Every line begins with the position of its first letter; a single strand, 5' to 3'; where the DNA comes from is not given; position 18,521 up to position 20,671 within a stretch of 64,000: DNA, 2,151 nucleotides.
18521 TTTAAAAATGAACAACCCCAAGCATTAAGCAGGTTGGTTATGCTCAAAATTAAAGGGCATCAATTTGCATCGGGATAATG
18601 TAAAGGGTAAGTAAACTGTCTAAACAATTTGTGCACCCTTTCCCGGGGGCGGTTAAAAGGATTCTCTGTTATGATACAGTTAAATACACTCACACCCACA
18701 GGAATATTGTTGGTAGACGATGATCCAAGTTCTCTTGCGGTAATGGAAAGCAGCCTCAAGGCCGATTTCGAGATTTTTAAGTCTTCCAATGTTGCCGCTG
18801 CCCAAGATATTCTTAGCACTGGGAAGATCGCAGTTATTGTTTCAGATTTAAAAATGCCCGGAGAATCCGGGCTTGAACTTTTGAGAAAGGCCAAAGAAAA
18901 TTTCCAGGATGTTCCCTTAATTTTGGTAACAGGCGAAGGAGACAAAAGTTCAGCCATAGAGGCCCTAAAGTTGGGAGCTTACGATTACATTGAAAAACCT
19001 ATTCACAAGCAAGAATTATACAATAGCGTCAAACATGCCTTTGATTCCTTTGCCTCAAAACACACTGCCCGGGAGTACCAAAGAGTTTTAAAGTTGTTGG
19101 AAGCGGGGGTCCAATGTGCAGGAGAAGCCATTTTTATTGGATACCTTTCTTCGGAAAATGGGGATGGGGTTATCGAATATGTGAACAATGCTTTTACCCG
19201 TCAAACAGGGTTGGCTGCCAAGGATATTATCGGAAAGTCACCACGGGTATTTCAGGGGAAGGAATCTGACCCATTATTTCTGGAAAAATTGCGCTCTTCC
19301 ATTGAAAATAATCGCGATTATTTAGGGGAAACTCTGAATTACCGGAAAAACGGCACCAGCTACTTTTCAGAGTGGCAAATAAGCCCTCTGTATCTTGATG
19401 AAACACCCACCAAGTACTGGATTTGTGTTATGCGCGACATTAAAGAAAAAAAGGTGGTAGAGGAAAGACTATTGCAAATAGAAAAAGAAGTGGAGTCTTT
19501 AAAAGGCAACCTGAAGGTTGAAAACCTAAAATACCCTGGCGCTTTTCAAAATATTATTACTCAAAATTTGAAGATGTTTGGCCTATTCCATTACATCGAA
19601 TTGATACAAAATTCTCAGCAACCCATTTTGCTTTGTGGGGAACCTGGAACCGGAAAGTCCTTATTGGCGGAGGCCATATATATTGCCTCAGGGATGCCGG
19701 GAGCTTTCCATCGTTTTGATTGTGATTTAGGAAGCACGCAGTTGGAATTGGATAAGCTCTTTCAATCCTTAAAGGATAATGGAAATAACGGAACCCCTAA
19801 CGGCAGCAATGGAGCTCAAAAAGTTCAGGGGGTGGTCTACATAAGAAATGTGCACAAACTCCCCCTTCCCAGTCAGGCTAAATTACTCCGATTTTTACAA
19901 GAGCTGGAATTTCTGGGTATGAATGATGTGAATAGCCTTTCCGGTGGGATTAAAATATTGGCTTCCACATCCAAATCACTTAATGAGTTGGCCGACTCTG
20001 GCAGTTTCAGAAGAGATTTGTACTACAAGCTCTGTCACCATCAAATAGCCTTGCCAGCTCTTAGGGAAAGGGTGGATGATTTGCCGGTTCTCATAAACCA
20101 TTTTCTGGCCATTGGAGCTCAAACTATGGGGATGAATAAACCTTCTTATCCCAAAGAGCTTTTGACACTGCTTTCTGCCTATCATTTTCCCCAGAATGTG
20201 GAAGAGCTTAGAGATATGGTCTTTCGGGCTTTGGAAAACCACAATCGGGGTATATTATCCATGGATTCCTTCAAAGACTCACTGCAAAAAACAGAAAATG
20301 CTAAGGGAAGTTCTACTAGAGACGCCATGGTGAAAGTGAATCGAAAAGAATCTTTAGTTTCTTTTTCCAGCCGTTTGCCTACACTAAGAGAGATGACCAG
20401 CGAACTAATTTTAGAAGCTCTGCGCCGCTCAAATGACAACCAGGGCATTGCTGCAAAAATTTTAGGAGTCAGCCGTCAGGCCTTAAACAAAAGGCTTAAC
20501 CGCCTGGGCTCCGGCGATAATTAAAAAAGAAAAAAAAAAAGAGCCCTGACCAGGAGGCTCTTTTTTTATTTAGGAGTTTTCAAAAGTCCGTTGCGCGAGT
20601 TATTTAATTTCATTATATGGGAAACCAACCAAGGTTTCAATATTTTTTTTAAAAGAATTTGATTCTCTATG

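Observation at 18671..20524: NtrC-architecture regulator with a dead sigma-54 activation module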

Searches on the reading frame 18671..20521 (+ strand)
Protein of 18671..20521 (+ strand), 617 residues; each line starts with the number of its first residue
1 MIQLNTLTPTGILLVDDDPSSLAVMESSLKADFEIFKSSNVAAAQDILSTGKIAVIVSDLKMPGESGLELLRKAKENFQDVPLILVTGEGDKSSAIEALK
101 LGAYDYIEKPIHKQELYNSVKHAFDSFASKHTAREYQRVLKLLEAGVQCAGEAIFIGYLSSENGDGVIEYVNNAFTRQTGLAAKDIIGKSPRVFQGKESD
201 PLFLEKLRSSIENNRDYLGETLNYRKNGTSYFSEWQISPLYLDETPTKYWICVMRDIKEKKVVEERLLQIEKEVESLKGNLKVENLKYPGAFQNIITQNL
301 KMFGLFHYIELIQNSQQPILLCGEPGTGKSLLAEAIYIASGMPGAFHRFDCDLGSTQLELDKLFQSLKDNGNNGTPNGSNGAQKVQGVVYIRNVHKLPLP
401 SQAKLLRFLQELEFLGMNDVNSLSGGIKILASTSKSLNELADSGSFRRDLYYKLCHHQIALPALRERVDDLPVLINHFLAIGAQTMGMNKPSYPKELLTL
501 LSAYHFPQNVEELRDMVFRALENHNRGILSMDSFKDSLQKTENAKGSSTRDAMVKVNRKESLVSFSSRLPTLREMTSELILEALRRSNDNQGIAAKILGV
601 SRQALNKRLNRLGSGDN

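Call 3: search_protein_families(library=pfam, proteins=[window:18671-20521:+], max_evalue=1)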
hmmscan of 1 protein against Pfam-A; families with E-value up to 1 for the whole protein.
window:18671-20521:+ (617 aa): 24 families
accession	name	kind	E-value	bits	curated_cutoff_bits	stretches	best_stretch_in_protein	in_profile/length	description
PF00158.32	Sigma54_activat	-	1.4e-23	83.9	20.2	1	295-459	1-167/168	Sigma-54 interaction domain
PF00072.30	Response_reg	-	1.5e-23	83.5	30.2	1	12-120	1-110/111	Response regulator receiver domain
PF13426.13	PAS_9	-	1.6e-14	54.5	27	1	160-259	6-103/103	PAS domain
PF25601.1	AAA_lid_14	-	9.4e-14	51.4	27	1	465-548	1-84/87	AAA+ ATPase lid domain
PF14532.12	Sigma54_activ_2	-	1.1e-12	48.8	25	1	302-464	7-138/138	Sigma-54 interaction domain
PF00989.32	PAS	-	5.6e-10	39.7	22.6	1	163-257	18-113/113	PAS fold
PF08448.16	PAS_4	-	5.7e-06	27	23.1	1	163-261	12-109/110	PAS fold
PF02954.25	HTH_8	-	2.6e-05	24.3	22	1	572-611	2-41/42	Bacterial regulatory protein, Fis family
PF13401.12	AAA_22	-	0.00071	20.3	27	1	315-367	4-58/130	AAA domain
PF00004.35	AAA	-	0.00077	20.3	21.2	1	319-349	1-29/131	ATPase family associated with various cellular activities (AAA)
PF12775.13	AAA_7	-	0.0011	19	25.8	1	291-338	8-54/181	P-loop containing dynein motor region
PF13191.12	AAA_16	-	0.016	16.2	32.6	1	315-369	23-84/167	AAA ATPase domain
PF08447.18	PAS_3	-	0.017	15.8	25.6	1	169-253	2-88/89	PAS fold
PF13556.12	HTH_30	-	0.037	14.3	27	1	581-612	5-36/59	PucR C-terminal helix-turn-helix domain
PF10079.15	Rossmann-like_BshC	-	0.044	13.6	27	1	475-591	141-259/380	Bacillithiol biosynthesis BshC, N-terminal Rossmann-like domain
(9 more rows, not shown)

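Call 4: search_protein_families(library=ncbifam, proteins=[window:18671-20521:+], max_evalue=1)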
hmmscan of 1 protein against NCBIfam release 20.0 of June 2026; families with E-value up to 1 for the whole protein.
window:18671-20521:+ (617 aa): 134 families (the best 25 are shown)
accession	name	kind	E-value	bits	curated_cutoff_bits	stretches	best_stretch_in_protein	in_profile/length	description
TIGR01818.1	ntrC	equivalog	7.5e-57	193.1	558.6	2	291-611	132-462/463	nitrogen regulation protein NR(I)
NF008469.0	PRK11361.1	equivalog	1.5e-54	185.4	714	2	256-611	108-453/461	acetoacetate metabolism transcriptional regulator AtoC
NF051870.1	NAssimRespRegNtrX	equivalog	7.2e-51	173.5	600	2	259-613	103-451/452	nitrogen assimilation response regulator NtrX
TIGR02915.1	PEP_resp_reg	equivalog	4.7e-48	164.1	502.6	2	279-612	125-442/445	PEP-CTERM-box response regulator transcription factor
NF041552.1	TF_PrdR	equivalog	2.6e-46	158.1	795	1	164-610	152-574/577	sigma-54 dependent transcriptional regulator PrdR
NF008176.1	PRK10923.1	equivalog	2.7e-44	151.5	620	2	265-613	110-467/469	nitrogen regulation protein NR(I)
NF011695.0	PRK15115.1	equivalog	1.1e-43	149.6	763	2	293-538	135-382/445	two-component system response regulator GlrR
NF041946.1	LuxO_transreg_Vib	equivalog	4.5e-41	141.1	800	2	289-610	129-458/463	quorum-sensing sigma-54 dependent transcriptional regulator LuxO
NF038308.1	RNA_repair_RtcR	equivalog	4.7e-40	137.9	650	1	291-608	178-512/530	RNA repair transcriptional activator RtcR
NF047793.1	ResRegPgtA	equivalog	3.1e-37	128.4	650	2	11-138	7-135/414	two-component system response regulator PgtA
NF003451.0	PRK05022.1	equivalog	3.2e-36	125.1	476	1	269-613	167-509/512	nitric oxide reductase transcriptional regulator NorR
NF049963.1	RespRegFlgRCampy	domain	7e-36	124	750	2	319-543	160-387/429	fla regulon two-component system response regulator FlgR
TIGR02329.1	propionate_PrpR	equivalog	1e-35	123.4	499.2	1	285-610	204-525/526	propionate catabolism operon regulatory protein PrpR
NF007689.0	PRK10365.1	equivalog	2.1e-35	122.4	760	2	295-611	141-441/441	sigma-54-dependent response regulator transcription factor ZraR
NF008485.2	PRK11388.1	equivalog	2.5e-34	118.6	551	1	291-611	330-634/643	dihydroxyacetone kinase operon transcriptional regulator DhaR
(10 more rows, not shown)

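Call 5: search_solved_structures(query=window:18671-20521:+, max_evalue=0.01, show_alignments=3)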
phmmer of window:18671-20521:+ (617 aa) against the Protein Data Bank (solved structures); distinct sequences matched with E-value up to 0.01: 397 (the best 60 are shown).
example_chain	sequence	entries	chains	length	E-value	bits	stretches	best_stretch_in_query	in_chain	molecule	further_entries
3dzd_A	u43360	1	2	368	1.6e-40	142.3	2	298-521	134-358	Transcriptional regulator (NtrC family)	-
4l4u_A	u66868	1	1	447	2.8e-40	141.6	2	261-583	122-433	Transcriptional regulator (NtrC family)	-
1ny5_A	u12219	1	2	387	1.7e-37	132.4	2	261-521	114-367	transcriptional regulator (NtrC family)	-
5ep0_A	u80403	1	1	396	1.4e-32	116.1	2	278-518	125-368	Putative repressor protein luxO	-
5m7n_A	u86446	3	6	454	6.9e-32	113.9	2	267-613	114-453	Nitrogen assimilation regulatory protein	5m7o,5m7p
26jl_A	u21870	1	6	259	3.4e-27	98.4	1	295-522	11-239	Flagellar regulatory protein A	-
6iy8_A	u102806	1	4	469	1.9e-25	92.6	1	258-521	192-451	Positive regulator CapR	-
1ojl_A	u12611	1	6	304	3.6e-25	91.7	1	301-611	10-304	TRANSCRIPTIONAL REGULATORY PROTEIN ZRAR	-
5exp_A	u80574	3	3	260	2.1e-24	89.2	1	289-532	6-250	Transcriptional regulator FleQ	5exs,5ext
5exx_A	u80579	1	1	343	2.6e-24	88.9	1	289-537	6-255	Transcriptional regulator FleQ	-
8pb9_D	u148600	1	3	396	2.7e-24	88.8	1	288-532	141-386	Transcriptional regulator FleQ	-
6jdl_A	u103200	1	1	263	2.7e-24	88.8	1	308-533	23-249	Nitrogen assimilation regulatory protein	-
6jdi_A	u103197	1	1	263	2.7e-24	88.8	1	308-533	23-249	Nitrogen assimilation regulatory protein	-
8p53_C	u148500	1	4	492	2.9e-24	88.7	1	288-536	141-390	Transcriptional regulator FleQ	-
4qhs_A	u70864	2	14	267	2.9e-24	88.7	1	299-527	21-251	Flagellar regulatory protein C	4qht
7v2b_A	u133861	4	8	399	2.5e-18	69.1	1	279-521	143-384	VpsR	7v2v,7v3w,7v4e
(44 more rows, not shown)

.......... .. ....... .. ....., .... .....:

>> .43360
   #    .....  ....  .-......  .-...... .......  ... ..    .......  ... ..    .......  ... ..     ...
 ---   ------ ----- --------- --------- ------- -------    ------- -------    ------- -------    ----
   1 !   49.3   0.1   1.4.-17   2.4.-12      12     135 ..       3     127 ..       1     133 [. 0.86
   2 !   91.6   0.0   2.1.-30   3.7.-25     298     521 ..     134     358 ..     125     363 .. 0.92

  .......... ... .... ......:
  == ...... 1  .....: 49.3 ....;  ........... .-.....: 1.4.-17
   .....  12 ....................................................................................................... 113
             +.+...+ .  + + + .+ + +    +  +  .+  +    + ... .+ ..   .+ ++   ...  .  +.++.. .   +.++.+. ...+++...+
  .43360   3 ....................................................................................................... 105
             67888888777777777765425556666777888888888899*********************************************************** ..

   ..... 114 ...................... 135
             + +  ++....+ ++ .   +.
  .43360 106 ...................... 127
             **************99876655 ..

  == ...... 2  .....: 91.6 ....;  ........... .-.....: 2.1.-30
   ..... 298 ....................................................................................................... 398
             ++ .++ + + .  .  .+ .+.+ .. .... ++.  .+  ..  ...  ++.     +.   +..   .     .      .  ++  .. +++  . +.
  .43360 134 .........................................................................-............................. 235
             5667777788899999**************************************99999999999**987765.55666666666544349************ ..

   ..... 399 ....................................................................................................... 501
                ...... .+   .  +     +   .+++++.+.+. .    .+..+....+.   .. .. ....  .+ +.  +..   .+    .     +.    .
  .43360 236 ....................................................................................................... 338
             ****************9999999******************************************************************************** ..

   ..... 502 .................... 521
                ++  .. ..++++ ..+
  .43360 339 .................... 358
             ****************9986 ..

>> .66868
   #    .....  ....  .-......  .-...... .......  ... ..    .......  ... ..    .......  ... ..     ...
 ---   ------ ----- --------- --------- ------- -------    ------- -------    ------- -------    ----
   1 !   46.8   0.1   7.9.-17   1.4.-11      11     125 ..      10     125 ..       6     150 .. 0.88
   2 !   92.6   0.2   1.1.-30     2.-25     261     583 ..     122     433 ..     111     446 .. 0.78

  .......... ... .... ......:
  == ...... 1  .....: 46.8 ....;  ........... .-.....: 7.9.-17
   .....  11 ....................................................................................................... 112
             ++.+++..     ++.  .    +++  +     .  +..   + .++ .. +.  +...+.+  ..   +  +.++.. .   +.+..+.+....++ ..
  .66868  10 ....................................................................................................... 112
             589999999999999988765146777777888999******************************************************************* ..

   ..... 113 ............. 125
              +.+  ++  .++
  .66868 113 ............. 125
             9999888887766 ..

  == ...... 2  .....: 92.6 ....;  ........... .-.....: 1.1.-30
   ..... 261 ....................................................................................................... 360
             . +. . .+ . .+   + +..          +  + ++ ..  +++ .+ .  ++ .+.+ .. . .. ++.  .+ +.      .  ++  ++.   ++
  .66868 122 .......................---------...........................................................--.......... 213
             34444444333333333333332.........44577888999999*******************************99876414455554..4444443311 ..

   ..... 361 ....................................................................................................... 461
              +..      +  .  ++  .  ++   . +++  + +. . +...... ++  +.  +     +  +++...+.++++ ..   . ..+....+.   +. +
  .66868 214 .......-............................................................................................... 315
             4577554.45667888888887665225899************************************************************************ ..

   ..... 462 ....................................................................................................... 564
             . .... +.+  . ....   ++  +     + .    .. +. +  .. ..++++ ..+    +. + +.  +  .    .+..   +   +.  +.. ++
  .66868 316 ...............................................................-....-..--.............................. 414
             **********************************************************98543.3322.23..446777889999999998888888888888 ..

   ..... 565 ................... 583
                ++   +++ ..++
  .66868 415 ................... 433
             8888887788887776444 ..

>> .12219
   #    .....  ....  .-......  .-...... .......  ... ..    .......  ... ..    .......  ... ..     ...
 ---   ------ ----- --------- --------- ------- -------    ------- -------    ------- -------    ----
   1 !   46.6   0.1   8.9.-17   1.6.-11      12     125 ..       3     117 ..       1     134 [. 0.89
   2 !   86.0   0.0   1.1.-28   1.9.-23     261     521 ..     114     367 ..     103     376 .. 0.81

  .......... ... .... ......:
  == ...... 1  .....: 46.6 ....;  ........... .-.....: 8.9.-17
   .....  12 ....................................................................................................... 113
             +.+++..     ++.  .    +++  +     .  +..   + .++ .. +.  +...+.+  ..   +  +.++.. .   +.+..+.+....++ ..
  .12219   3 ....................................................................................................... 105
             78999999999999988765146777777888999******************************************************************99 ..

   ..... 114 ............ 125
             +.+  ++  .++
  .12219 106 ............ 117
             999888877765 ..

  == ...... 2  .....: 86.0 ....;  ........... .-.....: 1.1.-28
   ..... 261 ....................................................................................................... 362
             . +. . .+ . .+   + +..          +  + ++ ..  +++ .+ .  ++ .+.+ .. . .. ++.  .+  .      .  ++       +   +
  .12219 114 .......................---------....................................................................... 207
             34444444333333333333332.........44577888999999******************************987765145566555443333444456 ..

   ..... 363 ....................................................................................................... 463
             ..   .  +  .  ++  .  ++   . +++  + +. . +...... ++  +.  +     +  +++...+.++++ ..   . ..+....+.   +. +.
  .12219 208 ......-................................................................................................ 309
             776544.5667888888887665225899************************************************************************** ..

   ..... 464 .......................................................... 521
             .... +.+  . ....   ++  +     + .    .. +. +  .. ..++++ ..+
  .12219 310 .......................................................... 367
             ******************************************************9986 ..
